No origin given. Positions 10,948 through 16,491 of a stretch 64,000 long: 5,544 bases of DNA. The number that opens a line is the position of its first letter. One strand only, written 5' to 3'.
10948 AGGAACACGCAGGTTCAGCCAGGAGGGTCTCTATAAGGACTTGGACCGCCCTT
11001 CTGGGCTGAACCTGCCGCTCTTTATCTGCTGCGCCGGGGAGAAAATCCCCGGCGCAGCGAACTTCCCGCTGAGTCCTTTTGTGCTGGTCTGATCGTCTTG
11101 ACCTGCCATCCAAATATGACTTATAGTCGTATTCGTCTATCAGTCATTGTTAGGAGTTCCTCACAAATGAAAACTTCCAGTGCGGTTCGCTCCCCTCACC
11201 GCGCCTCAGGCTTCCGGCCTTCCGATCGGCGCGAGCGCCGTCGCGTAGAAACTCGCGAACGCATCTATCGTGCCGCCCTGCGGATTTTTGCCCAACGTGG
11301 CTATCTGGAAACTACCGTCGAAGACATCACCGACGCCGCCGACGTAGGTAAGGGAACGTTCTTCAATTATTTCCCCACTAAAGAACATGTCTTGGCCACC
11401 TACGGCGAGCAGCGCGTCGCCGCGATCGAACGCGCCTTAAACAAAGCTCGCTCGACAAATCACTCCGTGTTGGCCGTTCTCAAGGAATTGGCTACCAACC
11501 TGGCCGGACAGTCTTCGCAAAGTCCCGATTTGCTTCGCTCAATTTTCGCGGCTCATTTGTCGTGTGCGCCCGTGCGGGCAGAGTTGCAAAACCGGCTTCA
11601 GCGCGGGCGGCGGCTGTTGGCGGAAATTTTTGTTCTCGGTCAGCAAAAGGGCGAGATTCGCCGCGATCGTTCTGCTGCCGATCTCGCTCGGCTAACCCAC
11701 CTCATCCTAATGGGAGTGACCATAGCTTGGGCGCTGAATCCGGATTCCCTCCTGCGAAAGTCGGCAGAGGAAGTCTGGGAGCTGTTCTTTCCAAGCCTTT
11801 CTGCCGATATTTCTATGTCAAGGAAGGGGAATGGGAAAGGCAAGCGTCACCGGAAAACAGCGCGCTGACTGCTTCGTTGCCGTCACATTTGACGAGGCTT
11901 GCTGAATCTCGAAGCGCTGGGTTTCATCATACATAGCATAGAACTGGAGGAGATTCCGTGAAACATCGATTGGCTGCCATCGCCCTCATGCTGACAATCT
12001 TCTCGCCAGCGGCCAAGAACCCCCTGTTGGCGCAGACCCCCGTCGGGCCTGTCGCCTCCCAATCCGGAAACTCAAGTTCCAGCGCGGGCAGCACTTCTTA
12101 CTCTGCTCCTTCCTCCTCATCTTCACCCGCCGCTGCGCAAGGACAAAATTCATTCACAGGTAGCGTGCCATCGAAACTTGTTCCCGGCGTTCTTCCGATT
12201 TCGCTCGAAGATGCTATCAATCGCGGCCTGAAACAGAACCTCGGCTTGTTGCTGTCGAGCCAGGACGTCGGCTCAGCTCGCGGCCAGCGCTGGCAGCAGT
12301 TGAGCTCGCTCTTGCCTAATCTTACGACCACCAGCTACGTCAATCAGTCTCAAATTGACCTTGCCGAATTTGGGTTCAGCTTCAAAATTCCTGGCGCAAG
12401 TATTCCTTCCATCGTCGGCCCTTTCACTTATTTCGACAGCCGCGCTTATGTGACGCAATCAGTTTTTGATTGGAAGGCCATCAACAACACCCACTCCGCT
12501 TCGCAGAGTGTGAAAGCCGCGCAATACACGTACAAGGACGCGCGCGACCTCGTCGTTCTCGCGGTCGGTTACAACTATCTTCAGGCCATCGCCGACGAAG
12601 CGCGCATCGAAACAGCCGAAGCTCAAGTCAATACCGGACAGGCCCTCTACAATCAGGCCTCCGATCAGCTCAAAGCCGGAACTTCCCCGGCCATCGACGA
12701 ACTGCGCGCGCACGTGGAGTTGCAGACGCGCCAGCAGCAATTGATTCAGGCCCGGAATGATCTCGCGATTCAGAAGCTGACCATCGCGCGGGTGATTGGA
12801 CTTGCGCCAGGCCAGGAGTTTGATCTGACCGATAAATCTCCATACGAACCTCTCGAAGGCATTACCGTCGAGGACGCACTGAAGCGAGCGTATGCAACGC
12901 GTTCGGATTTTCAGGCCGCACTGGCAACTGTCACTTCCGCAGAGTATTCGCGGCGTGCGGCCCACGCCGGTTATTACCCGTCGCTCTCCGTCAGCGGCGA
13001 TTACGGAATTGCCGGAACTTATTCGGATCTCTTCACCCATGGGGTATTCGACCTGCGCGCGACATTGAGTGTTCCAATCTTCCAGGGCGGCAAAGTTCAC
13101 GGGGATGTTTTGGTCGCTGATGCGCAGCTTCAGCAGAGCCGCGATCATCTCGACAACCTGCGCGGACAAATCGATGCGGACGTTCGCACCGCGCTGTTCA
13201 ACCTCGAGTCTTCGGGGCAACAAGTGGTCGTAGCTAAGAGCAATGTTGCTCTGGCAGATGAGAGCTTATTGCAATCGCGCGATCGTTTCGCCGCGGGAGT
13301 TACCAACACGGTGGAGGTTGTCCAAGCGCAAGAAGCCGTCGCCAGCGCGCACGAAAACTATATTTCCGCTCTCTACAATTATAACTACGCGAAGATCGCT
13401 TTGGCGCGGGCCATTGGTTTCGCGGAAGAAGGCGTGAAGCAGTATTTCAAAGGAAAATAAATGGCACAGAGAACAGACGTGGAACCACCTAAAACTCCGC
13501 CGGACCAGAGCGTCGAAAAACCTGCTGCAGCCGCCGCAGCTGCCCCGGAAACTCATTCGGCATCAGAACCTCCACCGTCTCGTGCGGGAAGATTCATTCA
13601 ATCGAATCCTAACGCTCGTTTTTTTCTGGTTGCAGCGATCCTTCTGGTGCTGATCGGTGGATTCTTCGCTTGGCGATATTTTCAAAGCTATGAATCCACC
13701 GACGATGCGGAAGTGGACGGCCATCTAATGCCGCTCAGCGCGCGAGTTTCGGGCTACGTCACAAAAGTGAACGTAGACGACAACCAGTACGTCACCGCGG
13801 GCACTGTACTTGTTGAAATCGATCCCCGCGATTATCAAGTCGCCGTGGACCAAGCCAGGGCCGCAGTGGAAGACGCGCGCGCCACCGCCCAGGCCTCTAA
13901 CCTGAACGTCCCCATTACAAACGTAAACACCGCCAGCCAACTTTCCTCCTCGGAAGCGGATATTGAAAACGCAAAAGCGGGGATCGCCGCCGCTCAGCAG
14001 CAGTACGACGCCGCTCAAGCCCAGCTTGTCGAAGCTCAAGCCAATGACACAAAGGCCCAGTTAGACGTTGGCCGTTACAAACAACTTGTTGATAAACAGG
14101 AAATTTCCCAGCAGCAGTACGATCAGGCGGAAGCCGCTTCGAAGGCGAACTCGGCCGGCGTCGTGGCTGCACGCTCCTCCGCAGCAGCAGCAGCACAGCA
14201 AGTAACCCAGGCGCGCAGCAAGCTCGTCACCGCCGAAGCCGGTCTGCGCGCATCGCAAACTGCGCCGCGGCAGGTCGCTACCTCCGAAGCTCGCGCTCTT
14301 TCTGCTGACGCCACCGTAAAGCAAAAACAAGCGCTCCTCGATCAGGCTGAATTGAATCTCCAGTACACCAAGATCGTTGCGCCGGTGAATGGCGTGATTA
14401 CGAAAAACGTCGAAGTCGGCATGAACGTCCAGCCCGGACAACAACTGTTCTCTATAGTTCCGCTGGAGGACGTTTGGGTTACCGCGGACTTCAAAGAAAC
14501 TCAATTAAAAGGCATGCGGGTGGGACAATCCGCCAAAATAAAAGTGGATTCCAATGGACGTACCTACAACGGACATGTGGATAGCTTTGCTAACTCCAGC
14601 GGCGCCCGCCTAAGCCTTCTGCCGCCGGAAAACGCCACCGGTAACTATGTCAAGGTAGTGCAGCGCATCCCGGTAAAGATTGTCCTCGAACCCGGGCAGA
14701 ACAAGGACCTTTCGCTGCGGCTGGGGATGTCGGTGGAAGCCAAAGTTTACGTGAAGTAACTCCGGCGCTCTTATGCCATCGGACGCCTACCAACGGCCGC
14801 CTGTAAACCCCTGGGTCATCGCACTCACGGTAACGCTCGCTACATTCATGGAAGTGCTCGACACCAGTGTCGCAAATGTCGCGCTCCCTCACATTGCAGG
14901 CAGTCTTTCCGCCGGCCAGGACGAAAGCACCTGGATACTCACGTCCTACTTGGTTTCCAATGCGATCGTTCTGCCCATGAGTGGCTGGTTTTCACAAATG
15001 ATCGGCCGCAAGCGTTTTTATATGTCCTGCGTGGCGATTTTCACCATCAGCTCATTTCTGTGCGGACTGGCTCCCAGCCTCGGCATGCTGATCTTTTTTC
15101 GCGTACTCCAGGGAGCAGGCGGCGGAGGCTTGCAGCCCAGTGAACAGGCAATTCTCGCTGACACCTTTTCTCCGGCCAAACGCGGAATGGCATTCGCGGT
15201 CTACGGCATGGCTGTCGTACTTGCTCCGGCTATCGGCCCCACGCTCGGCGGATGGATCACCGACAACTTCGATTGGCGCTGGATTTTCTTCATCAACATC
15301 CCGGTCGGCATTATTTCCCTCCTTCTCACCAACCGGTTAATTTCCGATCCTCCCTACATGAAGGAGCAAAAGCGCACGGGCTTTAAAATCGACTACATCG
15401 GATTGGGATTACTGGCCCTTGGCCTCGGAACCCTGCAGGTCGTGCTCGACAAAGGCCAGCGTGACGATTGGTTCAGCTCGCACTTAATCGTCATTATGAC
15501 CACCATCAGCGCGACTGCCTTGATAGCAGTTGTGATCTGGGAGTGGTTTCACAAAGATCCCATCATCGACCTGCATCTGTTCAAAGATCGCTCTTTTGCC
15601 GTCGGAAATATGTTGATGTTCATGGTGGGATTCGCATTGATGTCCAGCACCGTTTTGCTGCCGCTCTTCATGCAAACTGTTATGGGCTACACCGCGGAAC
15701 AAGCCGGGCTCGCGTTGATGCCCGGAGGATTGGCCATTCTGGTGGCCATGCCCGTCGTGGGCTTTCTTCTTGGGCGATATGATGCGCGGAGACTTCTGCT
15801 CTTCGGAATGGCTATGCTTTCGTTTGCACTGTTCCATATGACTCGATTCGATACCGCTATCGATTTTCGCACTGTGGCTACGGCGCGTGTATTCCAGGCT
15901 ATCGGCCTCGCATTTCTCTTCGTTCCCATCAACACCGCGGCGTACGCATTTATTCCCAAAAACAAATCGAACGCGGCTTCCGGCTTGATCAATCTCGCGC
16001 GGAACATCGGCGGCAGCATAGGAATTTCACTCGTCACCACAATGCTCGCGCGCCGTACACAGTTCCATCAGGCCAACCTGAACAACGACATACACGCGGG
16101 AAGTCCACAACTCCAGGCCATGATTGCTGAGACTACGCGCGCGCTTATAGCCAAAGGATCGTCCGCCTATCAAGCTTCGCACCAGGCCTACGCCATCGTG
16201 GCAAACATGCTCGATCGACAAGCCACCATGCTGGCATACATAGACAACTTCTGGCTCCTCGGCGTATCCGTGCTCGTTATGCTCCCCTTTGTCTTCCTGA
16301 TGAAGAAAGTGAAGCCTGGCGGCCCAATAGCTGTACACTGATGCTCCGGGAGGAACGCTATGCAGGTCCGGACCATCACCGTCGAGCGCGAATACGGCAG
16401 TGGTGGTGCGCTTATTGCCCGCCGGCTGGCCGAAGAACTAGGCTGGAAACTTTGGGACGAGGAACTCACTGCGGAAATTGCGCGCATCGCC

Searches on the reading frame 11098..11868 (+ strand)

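Call 25: search_protein_families(library=pfam, proteins=[window:11098-11868:+], max_evalue=0.00001)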
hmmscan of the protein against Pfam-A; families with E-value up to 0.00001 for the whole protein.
window:11098-11868:+ (256 aa): 1 family
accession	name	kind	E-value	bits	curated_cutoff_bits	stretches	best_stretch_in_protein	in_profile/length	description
PF00440.29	TetR_N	-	1.3e-14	54.1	24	1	56-99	1-44/47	Bacterial regulatory proteins, tetR family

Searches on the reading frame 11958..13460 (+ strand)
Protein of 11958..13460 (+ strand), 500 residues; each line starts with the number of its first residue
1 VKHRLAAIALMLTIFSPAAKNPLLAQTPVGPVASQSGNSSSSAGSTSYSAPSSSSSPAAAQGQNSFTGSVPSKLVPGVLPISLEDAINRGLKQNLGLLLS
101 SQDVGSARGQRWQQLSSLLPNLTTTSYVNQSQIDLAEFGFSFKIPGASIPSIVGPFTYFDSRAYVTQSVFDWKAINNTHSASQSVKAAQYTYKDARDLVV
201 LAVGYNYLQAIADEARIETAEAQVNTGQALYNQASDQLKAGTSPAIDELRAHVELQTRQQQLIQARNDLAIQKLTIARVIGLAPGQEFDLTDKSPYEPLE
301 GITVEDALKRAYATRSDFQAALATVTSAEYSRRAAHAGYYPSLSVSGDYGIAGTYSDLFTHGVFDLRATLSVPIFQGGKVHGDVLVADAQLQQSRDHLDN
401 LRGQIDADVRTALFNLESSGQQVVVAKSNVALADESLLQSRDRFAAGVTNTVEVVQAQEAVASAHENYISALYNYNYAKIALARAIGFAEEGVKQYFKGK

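Call 25: search_protein_families(library=pfam, proteins=[window:11958-13460:+], max_evalue=0.00001)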
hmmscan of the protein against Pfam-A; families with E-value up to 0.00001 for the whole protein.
window:11958-13460:+ (500 aa): 1 family
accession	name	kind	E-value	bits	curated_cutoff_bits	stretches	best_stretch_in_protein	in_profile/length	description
PF02321.23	OEP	-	1.9e-50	171.8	22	2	305-487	2-187/187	Outer membrane efflux protein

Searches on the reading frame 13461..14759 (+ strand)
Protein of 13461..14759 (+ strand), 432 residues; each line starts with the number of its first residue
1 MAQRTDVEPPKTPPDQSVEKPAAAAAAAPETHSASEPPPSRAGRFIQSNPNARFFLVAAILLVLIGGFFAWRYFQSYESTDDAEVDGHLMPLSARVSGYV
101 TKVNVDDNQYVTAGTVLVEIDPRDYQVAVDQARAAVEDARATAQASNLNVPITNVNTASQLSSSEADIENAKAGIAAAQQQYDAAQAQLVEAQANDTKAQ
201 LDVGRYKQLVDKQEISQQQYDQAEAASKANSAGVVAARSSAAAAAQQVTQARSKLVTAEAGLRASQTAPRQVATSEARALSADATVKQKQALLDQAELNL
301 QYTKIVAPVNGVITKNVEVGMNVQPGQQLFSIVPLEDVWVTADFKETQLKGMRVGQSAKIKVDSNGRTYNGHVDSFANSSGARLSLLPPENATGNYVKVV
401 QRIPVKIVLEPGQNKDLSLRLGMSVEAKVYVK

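Call 25: search_protein_families(library=pfam, proteins=[window:13461-14759:+], max_evalue=0.00001)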
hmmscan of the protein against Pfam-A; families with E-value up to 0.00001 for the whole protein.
window:13461-14759:+ (432 aa): 5 families
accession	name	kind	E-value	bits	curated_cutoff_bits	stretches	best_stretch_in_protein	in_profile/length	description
PF16576.10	HlyD_D23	-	4.6e-18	65.7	30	1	246-375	54-183/214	Barrel-sandwich domain of CusB or HlyD membrane-fusion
PF13437.12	HlyD_3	-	1.4e-16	61.6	22.2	1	304-388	1-82/106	HlyD family secretion protein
PF13533.13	Biotin_lipoyl_2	-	1.8e-11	44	29.8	1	91-121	2-32/32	Biotin-lipoyl like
PF00529.27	CusB_dom_1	-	1.8e-07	31.8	26.5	1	246-429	12-87/89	Cation efflux system protein CusB domain 1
PF00364.28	Biotin_lipoyl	-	3.5e-06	27.2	22.1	0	89-120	42-73/73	Biotin-requiring enzyme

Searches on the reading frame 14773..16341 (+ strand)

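Call 25: search_protein_families(library=pfam, proteins=[window:14773-16341:+], max_evalue=0.00001)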
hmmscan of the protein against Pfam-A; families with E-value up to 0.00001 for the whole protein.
window:14773-16341:+ (522 aa): 3 families
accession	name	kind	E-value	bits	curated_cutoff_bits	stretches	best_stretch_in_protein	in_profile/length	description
PF07690.21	MFS_1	-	2.5e-61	207.9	33.4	1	21-417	2-346/347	Major Facilitator Superfamily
PF00083.30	Sugar_tr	-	2.2e-13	50.4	22.3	1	17-185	2-187/452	Sugar (and other) transporter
PF06609.19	TRI12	-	2.4e-11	43.3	23.2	1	4-303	35-340/599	Fungal trichothecene efflux pump (TRI12)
